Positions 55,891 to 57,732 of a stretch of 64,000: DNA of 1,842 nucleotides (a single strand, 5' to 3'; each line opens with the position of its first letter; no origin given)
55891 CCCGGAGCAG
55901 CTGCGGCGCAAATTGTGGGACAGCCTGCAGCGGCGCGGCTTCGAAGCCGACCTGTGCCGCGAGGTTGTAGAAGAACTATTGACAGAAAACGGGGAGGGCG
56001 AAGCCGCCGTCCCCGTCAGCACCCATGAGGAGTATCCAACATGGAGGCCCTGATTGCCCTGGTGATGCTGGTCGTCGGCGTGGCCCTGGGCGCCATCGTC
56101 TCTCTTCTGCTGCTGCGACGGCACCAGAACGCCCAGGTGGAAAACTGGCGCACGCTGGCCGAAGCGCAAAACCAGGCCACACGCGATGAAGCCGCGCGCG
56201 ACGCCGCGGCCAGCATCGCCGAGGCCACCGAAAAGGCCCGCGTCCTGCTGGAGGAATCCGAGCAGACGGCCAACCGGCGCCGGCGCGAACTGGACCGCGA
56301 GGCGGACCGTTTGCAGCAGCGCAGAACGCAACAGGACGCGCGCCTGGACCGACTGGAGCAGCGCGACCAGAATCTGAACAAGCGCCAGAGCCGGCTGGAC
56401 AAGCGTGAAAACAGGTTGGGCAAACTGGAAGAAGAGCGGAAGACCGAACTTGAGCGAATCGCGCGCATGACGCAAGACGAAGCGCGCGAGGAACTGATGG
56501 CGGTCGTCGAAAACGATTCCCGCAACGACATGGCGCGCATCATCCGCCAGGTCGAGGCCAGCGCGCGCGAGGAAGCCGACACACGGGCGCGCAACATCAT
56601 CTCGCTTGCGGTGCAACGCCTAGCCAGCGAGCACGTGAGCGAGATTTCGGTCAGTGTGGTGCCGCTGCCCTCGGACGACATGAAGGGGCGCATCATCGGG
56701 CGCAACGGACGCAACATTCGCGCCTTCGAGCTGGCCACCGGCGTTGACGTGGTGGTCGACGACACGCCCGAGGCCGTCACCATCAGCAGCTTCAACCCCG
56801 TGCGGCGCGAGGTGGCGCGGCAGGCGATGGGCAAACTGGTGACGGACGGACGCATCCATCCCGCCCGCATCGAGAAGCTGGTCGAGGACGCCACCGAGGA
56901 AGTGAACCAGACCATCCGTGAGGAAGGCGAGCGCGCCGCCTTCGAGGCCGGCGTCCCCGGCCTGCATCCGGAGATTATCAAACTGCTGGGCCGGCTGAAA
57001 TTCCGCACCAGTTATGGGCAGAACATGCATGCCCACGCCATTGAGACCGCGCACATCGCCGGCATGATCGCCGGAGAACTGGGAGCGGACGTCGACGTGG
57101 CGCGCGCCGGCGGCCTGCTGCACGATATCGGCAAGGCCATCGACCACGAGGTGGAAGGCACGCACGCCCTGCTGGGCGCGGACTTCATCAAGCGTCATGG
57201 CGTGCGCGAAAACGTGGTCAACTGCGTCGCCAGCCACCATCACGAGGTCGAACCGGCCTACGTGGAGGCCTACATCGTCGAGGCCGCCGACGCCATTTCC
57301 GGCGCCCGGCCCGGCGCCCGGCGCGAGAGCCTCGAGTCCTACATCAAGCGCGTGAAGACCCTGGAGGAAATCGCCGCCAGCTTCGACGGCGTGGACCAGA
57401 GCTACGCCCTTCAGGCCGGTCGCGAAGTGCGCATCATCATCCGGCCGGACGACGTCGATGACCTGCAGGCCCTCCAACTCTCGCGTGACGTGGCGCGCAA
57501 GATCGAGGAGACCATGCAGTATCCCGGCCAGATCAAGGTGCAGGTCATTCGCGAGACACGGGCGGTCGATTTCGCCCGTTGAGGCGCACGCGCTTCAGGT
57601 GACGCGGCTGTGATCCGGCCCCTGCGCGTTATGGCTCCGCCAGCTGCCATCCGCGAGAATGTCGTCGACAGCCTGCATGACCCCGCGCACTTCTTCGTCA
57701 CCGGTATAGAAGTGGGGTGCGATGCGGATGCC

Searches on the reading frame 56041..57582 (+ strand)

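Call 25: search_protein_families(library=pfam, proteins=[window:56041-57582:+], max_evalue=0.00001)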
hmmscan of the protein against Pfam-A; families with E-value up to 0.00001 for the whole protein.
window:56041-57582:+ (513 aa): 3 families
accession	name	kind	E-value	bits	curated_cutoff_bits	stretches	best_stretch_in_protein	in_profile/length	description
PF12072.13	RNase_Y_N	-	9.1e-32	110.6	32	1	6-198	2-201/201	RNase Y N-terminal region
PF01966.28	HD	-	6.9e-15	55.8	22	1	331-420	3-114/116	HD domain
PF00013.35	KH_1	-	5.6e-08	32.9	21.5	1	209-262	6-63/66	KH domain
